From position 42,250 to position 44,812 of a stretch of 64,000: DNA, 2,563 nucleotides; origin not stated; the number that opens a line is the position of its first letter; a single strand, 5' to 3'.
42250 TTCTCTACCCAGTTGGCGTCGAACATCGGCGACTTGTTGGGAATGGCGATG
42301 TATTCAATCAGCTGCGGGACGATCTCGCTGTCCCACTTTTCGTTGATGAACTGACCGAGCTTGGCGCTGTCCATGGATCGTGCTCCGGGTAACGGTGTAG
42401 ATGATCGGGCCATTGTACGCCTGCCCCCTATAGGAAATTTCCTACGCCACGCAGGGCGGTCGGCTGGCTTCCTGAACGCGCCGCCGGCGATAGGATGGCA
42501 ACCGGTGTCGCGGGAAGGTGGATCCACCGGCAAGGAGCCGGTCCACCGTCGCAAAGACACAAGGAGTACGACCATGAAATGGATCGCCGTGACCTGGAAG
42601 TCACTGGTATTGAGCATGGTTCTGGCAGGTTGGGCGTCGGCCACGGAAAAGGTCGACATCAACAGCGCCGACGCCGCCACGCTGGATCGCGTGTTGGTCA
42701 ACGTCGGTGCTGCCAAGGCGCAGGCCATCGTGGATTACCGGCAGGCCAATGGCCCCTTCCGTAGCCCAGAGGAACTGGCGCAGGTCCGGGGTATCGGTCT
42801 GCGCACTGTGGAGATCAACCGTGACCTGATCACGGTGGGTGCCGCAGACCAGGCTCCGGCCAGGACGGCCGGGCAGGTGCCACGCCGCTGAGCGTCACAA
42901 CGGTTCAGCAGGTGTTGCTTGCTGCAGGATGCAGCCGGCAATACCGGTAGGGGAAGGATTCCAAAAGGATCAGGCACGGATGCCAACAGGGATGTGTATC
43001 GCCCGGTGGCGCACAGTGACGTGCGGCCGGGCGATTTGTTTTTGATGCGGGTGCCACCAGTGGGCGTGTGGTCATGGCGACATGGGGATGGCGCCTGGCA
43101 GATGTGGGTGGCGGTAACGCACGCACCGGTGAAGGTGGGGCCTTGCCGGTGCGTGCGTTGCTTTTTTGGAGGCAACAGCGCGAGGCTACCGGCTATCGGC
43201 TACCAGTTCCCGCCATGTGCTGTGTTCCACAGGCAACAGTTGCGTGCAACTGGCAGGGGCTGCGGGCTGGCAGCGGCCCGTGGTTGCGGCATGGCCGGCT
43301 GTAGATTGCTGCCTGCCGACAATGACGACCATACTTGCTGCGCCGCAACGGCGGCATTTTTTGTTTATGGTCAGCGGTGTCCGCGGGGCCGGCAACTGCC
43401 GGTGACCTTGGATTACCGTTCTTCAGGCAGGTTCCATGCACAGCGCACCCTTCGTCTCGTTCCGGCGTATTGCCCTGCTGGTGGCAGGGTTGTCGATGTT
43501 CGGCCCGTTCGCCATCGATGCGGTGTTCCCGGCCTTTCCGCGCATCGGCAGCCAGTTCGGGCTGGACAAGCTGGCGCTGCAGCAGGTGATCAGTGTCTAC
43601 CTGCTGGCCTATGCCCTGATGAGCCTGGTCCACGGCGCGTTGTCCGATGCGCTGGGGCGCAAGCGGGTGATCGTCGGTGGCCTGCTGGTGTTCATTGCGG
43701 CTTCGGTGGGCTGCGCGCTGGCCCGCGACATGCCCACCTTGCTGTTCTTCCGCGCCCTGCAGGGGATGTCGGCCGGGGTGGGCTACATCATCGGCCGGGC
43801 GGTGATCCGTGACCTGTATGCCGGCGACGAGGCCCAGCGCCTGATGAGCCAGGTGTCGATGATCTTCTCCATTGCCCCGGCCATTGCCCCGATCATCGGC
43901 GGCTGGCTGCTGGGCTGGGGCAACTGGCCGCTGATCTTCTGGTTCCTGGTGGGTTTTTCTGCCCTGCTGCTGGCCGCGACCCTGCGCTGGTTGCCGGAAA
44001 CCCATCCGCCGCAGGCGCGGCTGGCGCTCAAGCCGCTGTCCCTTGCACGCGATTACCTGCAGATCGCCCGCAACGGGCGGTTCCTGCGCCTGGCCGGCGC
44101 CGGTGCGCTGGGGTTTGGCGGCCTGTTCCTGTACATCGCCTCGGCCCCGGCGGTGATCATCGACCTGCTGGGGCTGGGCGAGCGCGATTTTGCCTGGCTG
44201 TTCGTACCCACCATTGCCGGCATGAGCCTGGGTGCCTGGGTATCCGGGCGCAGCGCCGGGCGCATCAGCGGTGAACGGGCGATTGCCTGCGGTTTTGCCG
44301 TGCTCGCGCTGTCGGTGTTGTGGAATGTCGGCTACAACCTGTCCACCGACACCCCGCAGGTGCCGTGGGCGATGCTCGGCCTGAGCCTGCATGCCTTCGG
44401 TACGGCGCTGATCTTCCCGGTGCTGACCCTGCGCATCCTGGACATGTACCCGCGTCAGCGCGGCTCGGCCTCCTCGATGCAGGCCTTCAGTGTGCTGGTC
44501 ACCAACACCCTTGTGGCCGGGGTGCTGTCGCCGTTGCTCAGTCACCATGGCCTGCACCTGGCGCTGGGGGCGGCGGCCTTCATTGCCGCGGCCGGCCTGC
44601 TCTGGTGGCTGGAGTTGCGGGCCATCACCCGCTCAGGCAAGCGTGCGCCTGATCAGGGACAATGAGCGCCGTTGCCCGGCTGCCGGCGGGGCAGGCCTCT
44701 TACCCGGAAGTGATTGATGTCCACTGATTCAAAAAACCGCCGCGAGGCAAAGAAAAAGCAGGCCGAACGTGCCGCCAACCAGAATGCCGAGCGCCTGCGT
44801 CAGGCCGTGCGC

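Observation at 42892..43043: CsrA/RsmA-sponge-like small RNA in the comEA 3' UTR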

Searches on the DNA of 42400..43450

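Call 4: search_rna_families(source=window, start=42400, end=43450, threshold=evalue, max_evalue=10, show_alignments=5)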
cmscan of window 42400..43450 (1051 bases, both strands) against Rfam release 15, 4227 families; matches with E-value up to 10: 11.
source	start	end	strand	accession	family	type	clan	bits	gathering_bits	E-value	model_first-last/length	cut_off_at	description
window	43114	43161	+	RF04141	MIR8622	Gene; miRNA;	-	19.9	197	0.41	1-212/212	no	MIR8622 microRNA precursor family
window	42633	42675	+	RF01836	weev_FSE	Cis-reg; frameshift_element;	-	18.4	40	7.4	1-27/27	no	ribosomal frameshift site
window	42947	43167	+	RF00084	CsrC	Gene; sRNA;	CL00106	15.8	61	0.029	1-255/255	no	CsrC RNA family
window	42800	42897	+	RF00603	SNORD23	Gene; snRNA; snoRNA; CD-box;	-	14.9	64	4.9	1-110/110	no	Small nucleolar RNA SNORD23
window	43117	43158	+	RF02723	sno_ZL1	Gene; snRNA; snoRNA; CD-box;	-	13.1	64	1.9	43-100/196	no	Small nucleolar RNA ZL1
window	43205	43362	+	RF01390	isrG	Gene; sRNA;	-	12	100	1.1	1-279/279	no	isrG Hfq binding RNA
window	42660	42724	-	RF00223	IRES_Bip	Cis-reg; IRES;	-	11.4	40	0.55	1-263/263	no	bip internal ribosome entry site (IRES)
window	43118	43214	-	RF01670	P17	Gene; sRNA;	-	11.4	45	3.4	1-282/282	no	Pseudomonas sRNA P17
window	42994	43042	+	RF01390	isrG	Gene; sRNA;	-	10.6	100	2.9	1-279/279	no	isrG Hfq binding RNA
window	42494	42543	-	RF02664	IRES_cyp24a1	Cis-reg; IRES;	-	9.4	191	4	1-404/404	no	Cyp24a1 internal ribosome entry site (IRES)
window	42874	42914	-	RF00223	IRES_Bip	Cis-reg; IRES;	-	8.3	40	4.9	1-263/263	no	bip internal ribosome entry site (IRES)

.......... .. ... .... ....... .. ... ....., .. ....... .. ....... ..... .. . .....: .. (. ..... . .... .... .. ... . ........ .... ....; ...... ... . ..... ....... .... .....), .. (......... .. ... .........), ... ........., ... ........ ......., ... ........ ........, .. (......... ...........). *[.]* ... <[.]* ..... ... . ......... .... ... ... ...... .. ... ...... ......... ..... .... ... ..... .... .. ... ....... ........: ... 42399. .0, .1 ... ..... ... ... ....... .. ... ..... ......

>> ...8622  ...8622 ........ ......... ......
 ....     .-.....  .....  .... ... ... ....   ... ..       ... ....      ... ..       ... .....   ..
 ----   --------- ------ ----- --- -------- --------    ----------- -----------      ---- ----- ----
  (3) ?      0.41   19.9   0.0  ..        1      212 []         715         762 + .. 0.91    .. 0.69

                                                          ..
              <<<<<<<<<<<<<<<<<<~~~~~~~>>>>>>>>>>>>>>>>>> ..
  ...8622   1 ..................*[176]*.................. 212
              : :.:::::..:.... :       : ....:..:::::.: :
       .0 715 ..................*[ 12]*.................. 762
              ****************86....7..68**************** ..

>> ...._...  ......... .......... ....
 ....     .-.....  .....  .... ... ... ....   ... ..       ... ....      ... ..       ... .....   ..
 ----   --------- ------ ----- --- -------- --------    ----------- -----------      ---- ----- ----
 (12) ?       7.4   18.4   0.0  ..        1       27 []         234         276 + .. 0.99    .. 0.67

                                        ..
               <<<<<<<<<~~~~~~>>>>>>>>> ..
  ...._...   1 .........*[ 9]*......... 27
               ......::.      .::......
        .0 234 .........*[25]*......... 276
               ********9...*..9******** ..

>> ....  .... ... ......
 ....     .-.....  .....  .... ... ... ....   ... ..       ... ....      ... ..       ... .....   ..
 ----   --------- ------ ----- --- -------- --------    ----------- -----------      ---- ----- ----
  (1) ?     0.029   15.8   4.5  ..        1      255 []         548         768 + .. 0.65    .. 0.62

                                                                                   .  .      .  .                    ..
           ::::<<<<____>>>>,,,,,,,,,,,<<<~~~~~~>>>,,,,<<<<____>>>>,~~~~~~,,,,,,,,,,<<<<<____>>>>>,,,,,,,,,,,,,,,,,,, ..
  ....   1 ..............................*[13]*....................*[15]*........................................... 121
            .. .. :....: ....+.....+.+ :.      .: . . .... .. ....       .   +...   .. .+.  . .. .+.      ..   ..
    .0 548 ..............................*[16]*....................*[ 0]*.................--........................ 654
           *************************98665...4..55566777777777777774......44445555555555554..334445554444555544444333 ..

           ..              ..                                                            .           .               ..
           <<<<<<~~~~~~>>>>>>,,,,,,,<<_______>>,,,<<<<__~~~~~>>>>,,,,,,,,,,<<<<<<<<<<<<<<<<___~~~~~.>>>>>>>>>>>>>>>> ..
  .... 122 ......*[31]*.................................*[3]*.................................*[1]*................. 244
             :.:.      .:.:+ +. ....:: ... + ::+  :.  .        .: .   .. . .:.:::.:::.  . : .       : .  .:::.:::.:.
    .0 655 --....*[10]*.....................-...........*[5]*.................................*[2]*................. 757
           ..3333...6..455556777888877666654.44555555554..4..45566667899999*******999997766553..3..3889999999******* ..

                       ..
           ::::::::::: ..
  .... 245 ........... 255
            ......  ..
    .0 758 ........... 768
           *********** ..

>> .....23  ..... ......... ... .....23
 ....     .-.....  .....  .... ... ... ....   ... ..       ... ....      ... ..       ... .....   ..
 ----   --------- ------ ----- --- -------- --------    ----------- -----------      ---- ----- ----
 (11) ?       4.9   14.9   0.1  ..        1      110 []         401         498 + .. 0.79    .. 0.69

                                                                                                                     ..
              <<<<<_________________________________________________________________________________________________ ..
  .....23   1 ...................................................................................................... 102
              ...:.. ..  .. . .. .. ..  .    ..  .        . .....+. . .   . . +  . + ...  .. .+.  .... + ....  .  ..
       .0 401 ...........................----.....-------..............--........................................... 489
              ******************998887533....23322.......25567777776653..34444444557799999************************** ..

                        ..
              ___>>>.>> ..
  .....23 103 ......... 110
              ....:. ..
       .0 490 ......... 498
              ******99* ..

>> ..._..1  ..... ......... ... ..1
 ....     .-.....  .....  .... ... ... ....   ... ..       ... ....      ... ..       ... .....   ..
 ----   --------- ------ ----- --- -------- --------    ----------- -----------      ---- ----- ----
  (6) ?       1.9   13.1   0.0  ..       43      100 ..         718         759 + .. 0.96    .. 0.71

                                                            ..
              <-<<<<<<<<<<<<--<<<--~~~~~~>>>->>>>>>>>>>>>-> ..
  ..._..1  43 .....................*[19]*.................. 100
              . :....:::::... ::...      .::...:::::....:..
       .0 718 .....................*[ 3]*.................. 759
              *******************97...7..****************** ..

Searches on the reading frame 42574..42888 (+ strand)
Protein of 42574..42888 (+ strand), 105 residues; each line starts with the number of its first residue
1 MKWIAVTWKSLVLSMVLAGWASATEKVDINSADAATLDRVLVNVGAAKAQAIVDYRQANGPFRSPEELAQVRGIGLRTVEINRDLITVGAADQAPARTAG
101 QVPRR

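Call 14: search_protein_families(library=pfam, proteins=[window:42574-42888:+])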
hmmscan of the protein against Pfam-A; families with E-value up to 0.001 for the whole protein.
window:42574-42888:+ (105 aa): 3 families
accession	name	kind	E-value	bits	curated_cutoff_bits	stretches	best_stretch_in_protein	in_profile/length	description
PF12836.13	HHH_3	-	3.6e-18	65.9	27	1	24-86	3-64/65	Helix-hairpin-helix motif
PF14579.12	HHH_6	-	7.4e-05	23.3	25.6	1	43-94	32-83/90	Helix-hairpin-helix motif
PF03934.19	T2SSK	-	0.00048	20.9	24.2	1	27-88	1-62/63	Type II secretion system (T2SS), protein K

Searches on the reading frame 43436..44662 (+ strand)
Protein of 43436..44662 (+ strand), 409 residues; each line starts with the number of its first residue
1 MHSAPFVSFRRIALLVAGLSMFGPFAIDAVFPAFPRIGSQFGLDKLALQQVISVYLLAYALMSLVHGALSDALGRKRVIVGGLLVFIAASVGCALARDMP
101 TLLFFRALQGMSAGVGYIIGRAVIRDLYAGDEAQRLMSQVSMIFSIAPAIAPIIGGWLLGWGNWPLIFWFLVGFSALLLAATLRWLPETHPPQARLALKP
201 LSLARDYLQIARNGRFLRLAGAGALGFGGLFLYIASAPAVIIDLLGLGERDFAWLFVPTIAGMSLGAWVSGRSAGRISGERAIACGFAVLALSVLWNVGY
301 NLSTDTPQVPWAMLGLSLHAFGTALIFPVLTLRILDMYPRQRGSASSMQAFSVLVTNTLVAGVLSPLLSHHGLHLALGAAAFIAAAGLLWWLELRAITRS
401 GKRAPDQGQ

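Call 14: search_protein_families(library=pfam, proteins=[window:43436-44662:+])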
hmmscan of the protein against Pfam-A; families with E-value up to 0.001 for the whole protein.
window:43436-44662:+ (409 aa): 4 families
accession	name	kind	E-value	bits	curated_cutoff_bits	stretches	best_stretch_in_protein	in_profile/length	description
PF07690.21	MFS_1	-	1.7e-45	155.9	33.4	2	20-295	5-283/347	Major Facilitator Superfamily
PF13347.12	MFS_2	-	2.8e-09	36.5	27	2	166-356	176-364/427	MFS/sugar transport protein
PF00083.30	Sugar_tr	-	5.9e-06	25.9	22.3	1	50-189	50-194/452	Sugar (and other) transporter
PF06609.19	TRI12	-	9.7e-05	21.4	23.2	1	25-196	58-225/599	Fungal trichothecene efflux pump (TRI12)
